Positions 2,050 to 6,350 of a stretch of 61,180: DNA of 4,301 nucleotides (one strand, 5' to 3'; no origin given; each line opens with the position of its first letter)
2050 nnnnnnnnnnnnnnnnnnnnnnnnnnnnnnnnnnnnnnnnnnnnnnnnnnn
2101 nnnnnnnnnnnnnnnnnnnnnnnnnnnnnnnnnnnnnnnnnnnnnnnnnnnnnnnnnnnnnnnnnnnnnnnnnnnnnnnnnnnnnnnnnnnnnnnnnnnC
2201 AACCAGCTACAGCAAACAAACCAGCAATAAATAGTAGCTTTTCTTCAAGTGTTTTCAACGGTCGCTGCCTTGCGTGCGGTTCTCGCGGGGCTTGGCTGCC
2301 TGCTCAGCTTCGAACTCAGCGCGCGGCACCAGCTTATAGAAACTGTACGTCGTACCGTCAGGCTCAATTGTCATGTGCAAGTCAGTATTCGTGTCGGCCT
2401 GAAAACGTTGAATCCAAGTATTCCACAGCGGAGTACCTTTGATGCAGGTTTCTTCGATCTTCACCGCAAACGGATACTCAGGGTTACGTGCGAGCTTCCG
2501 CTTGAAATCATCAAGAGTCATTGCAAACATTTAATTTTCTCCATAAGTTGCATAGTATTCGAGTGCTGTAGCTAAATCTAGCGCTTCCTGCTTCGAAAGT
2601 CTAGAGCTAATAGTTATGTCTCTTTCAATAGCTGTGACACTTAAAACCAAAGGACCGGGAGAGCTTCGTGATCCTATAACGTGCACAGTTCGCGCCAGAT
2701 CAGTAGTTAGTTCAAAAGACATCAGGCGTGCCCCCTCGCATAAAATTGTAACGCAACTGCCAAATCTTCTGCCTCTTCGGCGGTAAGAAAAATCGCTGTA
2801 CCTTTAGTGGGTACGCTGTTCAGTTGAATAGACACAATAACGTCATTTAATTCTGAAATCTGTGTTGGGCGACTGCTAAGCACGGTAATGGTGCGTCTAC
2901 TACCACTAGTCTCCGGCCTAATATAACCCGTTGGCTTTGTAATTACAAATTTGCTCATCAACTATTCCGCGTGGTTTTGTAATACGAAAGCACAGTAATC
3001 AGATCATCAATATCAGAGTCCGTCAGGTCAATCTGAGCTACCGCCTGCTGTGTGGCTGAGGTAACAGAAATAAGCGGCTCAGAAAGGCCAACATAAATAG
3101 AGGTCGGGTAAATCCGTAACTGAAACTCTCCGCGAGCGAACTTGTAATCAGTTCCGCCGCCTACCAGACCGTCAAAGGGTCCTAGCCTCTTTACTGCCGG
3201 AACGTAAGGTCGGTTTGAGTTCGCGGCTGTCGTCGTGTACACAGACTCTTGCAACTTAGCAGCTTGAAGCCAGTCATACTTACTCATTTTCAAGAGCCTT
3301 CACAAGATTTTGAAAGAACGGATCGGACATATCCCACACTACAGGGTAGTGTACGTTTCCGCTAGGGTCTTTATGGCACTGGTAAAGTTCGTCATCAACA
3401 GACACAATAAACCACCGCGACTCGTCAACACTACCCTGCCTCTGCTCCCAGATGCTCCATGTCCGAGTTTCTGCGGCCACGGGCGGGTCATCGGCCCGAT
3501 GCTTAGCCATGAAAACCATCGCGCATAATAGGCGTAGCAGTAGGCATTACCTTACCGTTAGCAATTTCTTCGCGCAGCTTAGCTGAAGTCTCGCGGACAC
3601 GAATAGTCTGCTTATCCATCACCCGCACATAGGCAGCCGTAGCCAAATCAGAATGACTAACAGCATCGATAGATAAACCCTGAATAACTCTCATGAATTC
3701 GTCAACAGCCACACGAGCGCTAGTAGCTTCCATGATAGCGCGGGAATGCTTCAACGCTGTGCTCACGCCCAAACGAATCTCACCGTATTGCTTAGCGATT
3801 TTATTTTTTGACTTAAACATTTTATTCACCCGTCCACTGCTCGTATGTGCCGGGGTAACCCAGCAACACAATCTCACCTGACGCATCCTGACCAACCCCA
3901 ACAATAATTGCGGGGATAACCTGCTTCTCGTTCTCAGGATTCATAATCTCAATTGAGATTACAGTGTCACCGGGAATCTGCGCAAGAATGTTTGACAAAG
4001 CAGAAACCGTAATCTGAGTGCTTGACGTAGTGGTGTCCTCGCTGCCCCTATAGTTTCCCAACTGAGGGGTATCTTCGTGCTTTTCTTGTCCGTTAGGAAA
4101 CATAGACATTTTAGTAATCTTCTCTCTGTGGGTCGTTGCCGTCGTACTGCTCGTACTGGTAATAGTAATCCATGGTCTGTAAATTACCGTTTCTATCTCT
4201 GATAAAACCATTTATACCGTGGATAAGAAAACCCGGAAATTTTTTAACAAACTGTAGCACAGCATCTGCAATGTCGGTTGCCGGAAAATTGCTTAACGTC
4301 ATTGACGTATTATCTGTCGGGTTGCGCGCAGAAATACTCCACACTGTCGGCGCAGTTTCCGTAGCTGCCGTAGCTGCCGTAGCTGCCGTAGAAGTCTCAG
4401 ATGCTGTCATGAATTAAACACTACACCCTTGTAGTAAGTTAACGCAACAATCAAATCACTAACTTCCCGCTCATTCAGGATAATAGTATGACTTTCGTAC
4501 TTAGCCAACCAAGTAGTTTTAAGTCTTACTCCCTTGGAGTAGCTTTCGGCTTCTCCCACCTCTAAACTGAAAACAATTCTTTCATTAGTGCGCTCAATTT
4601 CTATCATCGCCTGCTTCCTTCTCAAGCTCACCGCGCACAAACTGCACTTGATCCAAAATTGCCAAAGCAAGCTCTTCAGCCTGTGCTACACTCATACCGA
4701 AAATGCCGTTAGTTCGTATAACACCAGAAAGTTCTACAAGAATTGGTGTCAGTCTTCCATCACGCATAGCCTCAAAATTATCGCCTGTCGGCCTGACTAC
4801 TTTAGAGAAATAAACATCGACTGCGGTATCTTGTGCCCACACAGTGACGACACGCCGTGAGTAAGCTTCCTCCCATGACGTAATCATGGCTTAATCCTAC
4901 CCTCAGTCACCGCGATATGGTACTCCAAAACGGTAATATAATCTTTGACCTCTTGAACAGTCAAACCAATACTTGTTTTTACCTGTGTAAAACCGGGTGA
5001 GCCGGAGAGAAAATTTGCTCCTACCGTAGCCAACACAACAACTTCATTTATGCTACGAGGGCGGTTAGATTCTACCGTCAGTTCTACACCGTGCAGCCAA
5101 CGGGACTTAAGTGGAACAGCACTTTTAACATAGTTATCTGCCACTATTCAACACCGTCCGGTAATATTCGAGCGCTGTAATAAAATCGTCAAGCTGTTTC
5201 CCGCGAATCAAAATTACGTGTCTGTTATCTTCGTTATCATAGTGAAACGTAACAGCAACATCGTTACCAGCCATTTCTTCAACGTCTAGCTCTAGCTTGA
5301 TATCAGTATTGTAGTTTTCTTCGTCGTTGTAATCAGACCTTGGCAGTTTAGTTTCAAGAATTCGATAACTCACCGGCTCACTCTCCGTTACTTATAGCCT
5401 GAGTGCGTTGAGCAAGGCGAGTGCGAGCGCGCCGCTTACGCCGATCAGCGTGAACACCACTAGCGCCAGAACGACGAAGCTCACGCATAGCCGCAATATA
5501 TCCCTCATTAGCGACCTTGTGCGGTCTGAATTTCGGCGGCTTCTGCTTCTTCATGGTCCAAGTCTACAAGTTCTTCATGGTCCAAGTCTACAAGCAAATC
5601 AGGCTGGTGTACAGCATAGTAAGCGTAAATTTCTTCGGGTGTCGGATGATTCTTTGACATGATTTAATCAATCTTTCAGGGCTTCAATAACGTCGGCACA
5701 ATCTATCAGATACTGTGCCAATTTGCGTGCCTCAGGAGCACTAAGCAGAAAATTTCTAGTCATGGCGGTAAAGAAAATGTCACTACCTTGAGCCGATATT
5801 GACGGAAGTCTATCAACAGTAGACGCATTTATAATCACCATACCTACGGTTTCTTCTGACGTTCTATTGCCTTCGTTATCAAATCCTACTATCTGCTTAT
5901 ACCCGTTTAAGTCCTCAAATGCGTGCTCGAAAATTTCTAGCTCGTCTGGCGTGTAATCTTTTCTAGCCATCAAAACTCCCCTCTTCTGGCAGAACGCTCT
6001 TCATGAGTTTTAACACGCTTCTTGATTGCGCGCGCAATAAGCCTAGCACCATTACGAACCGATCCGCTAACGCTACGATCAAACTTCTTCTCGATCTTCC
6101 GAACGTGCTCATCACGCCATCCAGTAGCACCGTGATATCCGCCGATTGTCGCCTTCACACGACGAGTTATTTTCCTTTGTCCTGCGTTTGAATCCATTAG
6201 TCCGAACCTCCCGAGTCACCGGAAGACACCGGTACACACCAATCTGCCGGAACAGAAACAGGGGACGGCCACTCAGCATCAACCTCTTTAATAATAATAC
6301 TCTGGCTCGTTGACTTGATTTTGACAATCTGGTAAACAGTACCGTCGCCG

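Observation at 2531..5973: Tandem expansion of small proteins sharing a C-terminal [DE]-[DE]-[LF]-[IA]-x-[AV]-L-x-[YF]-Y helix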

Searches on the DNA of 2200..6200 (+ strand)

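Call 5: search_dna_similar(query=window:2200-6200:+, collection=phages, mode=near, max_rows=25)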
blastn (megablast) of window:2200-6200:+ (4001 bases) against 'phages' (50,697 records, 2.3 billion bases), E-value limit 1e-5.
No match.

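Call 6: search_dna_similar(query=window:2200-6200:+, collection=phages, mode=distant, max_rows=25)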
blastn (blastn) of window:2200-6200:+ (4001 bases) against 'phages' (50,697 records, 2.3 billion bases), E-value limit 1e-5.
No match.

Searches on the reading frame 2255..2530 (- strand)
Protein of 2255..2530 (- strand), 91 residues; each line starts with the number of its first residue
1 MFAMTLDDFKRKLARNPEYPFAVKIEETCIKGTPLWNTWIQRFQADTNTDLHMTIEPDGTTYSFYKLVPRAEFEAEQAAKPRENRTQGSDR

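Call 40: search_protein_families(library=pfam, max_evalue=0.01, proteins=[window:2255-2530:-])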
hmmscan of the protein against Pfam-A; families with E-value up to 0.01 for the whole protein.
window:2255-2530:- (91 aa): 0 families

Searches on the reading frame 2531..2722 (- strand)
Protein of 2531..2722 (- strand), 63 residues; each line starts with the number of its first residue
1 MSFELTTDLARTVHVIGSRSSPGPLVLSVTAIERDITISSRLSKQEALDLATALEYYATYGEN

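Call 9: search_protein_families(library=pfam, max_evalue=1, proteins=[window:2531-2722:-])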
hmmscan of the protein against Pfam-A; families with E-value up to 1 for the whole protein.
window:2531-2722:- (63 aa): 1 family
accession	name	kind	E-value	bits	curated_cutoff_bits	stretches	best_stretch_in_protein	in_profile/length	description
PF22409.2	TopoV_HHH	-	0.052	14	27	1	45-61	4-20/29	Topoisomerase V, HHH domain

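Call 10: search_protein_families(library=phrogs, max_evalue=1, proteins=[window:2531-2722:-])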
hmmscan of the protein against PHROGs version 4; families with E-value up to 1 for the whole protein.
window:2531-2722:- (63 aa): 0 families

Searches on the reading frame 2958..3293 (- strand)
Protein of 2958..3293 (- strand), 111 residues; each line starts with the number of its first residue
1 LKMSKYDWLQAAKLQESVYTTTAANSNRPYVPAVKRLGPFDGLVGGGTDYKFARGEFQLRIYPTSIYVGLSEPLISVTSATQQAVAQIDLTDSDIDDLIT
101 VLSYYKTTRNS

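Call 9: search_protein_families(library=pfam, max_evalue=1, proteins=[window:2958-3293:-])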
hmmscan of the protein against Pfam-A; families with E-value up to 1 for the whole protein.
window:2958-3293:- (111 aa): 0 families

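Call 10: search_protein_families(library=phrogs, max_evalue=1, proteins=[window:2958-3293:-])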
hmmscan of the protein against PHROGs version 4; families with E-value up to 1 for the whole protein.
window:2958-3293:- (111 aa): 0 families

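Call 16: find_homologous_proteins(query=A1, max_evalue=0.01)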
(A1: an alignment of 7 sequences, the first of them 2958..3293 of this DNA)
Query A1 (7 sequences) (111 aa, profile of the alignment): 7 proteins with E <= 0.01 among 712 candidates.
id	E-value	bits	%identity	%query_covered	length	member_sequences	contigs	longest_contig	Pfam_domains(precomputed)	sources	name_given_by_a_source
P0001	5.0e-21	93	43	21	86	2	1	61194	-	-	-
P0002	1.2e-18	85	100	98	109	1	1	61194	-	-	-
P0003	8.4e-17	79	59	15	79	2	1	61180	-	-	-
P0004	1.8e-13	68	39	46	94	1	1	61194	-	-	-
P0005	4.3e-12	64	47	17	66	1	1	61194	-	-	-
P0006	5.1e-11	61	39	16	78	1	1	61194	-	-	-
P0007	9.2e-9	53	36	32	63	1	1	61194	-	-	-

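Call 22: find_encoding_contigs(protein=P0002, flank=3000, max_places=5)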
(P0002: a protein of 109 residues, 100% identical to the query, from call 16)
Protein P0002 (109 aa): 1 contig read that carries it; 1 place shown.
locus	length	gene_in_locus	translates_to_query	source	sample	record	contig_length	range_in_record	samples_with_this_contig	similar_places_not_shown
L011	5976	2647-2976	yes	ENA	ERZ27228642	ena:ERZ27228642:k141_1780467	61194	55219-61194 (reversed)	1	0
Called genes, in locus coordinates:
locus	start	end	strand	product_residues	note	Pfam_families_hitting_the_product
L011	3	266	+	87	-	?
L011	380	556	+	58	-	-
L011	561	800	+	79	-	-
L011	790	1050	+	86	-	-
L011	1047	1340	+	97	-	-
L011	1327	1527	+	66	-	-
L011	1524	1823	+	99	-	-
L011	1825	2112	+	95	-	-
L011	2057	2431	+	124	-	-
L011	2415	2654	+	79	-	-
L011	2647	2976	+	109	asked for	-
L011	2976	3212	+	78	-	-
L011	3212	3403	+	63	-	-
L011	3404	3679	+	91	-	-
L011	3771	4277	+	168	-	-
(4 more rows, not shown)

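Call 26: search_protein_representatives(alignment_id=A1)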
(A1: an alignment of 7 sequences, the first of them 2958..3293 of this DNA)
Query: 7 sequences, 85 profile positions. Proteins with E-value up to 0.001 (for the whole library): 10; up to 1e-10: 6; up to 1e-30: 0. The best 10 are listed.
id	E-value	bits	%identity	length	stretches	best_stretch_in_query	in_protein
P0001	1.6e-21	92.6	-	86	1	9-85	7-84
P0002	4.0e-19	84.9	-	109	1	1-83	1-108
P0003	2.7e-17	79.0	-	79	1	2-84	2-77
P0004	5.8e-14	68.4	-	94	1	10-85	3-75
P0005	1.4e-12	63.9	-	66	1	19-84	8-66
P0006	1.6e-11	60.5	-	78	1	1-79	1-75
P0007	2.9e-09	53.3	-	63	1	1-83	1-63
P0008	7.4e-08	48.8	-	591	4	40-75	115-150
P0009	9.3e-06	42.0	-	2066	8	39-81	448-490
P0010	8.2e-04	35.8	-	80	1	36-81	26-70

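Call 83: find_encoding_contigs(protein=P0010, flank=10000, max_places=3)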
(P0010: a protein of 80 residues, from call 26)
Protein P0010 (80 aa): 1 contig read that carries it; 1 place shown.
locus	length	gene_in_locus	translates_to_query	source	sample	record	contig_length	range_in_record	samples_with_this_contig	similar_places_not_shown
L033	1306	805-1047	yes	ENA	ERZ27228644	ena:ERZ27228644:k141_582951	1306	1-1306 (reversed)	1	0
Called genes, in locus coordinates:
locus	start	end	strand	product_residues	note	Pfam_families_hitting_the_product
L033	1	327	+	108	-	?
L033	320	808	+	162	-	-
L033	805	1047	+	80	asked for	-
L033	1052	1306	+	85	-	?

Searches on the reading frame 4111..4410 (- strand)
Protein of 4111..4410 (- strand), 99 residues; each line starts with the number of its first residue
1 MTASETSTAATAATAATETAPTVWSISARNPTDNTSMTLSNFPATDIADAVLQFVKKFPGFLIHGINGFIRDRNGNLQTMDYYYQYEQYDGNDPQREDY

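Call 40: search_protein_families(library=pfam, max_evalue=0.01, proteins=[window:4111-4410:-])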
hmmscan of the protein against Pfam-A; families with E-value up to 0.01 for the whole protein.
window:4111-4410:- (99 aa): 1 family
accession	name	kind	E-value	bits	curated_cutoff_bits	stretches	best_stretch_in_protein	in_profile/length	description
PF16128.11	DUF4840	-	0.0081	16.6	24.4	0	16-53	22-57/143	Domain of unknown function (DUF4840)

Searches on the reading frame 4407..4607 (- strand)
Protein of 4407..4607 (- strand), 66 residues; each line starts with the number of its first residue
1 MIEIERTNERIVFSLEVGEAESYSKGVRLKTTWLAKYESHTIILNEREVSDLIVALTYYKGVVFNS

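Call 45: predict_structure(alignment_id=A4)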
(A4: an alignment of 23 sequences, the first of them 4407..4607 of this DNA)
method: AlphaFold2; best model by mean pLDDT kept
length: 66 residues; sequences in the alignment: 23
mean_pLDDT: 76.9   pTM: 0.57
mean pLDDT of the five models: 76.9, 76.5, 75.3, 74.3, 73.9
residues with pLDDT >= 90: 14; 70-90: 34; 50-70: 17; < 50: 1
segments of 3 or more residues with pLDDT < 50: none
pLDDT, mean of each block of 10 residues (from residue 1): 54 73 71 79 88 92 84
secondary structure, 60 per line:
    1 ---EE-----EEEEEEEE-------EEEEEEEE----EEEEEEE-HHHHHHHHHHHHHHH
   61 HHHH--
elements in order: E11-18 E26-33 E38-44 H46-64

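Call 47: fold_search(model_id=the predicted structure, library=pdb)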
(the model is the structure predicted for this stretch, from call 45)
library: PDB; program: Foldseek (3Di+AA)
matches with E <= 10: 883; with E <= 0.001: 0
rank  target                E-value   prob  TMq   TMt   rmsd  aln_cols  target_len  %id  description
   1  6bp6_A                3.3e-01  0.63  0.45  0.39   9.2        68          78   10  Crystal structure of Commd9 COMM domain (released 2018-08-15)
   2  3pm7_A                4.6e-01  0.97  0.56  0.51   4.4        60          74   10  Crystal Structure of EF_3132 protein from Enterococcus faecalis at the resolution 2A, Northeast Structural Genomics Co (released 2010-12-15)
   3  1jjo_C                7.0e-01  0.35  0.32  0.10   8.0        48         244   12  Crystal Structure of Mouse Neuroserpin (Cleaved form) (released 2002-01-09)
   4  1oem                  7.8e-01  0.89  0.43  0.12   4.6        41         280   20  PTP1B with the catalytic cysteine oxidized to a sulfenyl-amide bond (released 2003-06-12)
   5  3obh_A                9.3e-01  0.85  0.51  0.51   4.4        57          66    7  X-ray crystal structure of protein SP_0782 (7-79) from Streptococcus pneumoniae. Northeast Structural Genomics Consort (released 2010-09-15)
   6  3a5z_F                9.3e-01  0.57  0.33  0.36   5.4        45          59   13  Crystal structure of Escherichia coli GenX in complex with elongation factor P (released 2010-08-25)
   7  1l3a_A                9.3e-01  0.54  0.38  0.19   5.0        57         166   16  Structure of the plant transcriptional regulator PBF-2 (released 2002-06-26)
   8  2fjm_A                9.9e-01  0.82  0.43  0.12   4.8        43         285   16  The structure of phosphotyrosine phosphatase 1B in complex with compound 2 (released 2006-01-17)
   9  6vlh_A                9.9e-01  0.35  0.35  0.20   8.0        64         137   12  HIV Integrase Core domain (IN) in complex with dimer-spanning ligand (released 2021-01-27)
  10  2ltd_MODEL_1_A        1.0e+00  0.87  0.55  0.47   4.7        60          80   15  Solution NMR Structure of apo YdbC from Lactococcus lactis, Northeast Structural Genomics Consortium (NESG) Ta (released 2012-06-06)
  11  7gs8                  1.0e+00  0.80  0.43  0.12   4.8        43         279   16  PanDDA Analysis group deposition -- Crystal structure of PTP1B in complex with FMOPL000466a (released 2024-01-24)
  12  3eb1                  1.1e+00  0.82  0.44  0.12   4.5        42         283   19  Crystal structure PTP1B complex with small molecule inhibitor LZP-25 (released 2009-07-07)
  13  8g65_B                1.1e+00  0.82  0.44  0.12   4.5        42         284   19  Wildtype PTP1b in complex with DES4799 (released 2023-04-26)
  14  4bjo_A                1.1e+00  0.80  0.44  0.12   4.6        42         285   19  Nitrate in the active site of PTP1b is a putative mimetic of the transition state (released 2014-02-12)
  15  8put_F                1.1e+00  0.51  0.34  0.20   5.7        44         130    7  IF5A in complex with Deoxyhypusine synthase (released 2024-07-03)
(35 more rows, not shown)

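Call 59: fold_search(model_id=the predicted structure, library=viral)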
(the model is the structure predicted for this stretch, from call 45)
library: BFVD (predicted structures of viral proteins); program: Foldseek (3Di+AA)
matches with E <= 10: 1204; with E <= 0.001: 0
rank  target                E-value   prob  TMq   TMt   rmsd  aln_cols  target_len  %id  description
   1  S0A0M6                3.1e-02  1.00  0.86  0.80   1.9        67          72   18  Uncharacterized protein [Cellulophaga phage phi10:1]
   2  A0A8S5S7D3            3.9e-02  1.00  0.59  0.58   3.1        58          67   17  Uncharacterized protein [Siphoviridae sp. ctBrh2]
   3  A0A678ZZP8            5.3e-02  0.99  0.53  0.39   3.8        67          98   15  Inhibitor of toxin/antitoxin system [Pectobacterium phage Q19]
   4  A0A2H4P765            7.5e-02  1.00  0.65  0.26   3.1        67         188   13  Uncharacterized protein [Pseudomonas phage nickie]
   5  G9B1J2                7.5e-02  0.99  0.50  0.28   7.9        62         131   18  Gp91 [Bacillus phage W.Ph.]
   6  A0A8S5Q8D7            8.9e-02  1.00  0.65  0.49   5.8        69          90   19  Uncharacterized protein [Siphoviridae sp. ct2ZW1]
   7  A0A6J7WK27            1.3e-01  1.00  0.64  0.68   2.8        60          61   18  Uncharacterized protein [uncultured Caudovirales phage]
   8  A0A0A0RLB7            1.5e-01  0.98  0.52  0.37   6.8        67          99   15  (no name in the UniProt tables at hand)
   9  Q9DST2                1.5e-01  0.97  0.53  0.41   5.2        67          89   10  Uncharacterized protein [Diadromus pulchellus ascovirus 4a]
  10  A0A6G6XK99            1.7e-01  0.99  0.58  0.43   4.5        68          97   13  Uncharacterized protein [Gordonia phage Skog]
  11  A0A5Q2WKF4            1.7e-01  0.98  0.54  0.57   2.8        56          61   21  (no name in the UniProt tables at hand)
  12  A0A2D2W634            1.8e-01  0.96  0.54  0.38   4.1        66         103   17  Uncharacterized protein [Pectobacterium phage DU_PP_II]
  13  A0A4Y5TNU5            2.0e-01  0.91  0.45  0.42   4.5        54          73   15  (no name in the UniProt tables at hand)
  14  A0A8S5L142            2.0e-01  0.84  0.39  0.36   7.3        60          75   15  Uncharacterized protein (Fragment) [ssRNA phage Gephyllon.1_7]
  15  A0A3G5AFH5            2.4e-01  0.99  0.54  0.38   4.6        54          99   13  Uncharacterized protein [Hyperionvirus sp.]
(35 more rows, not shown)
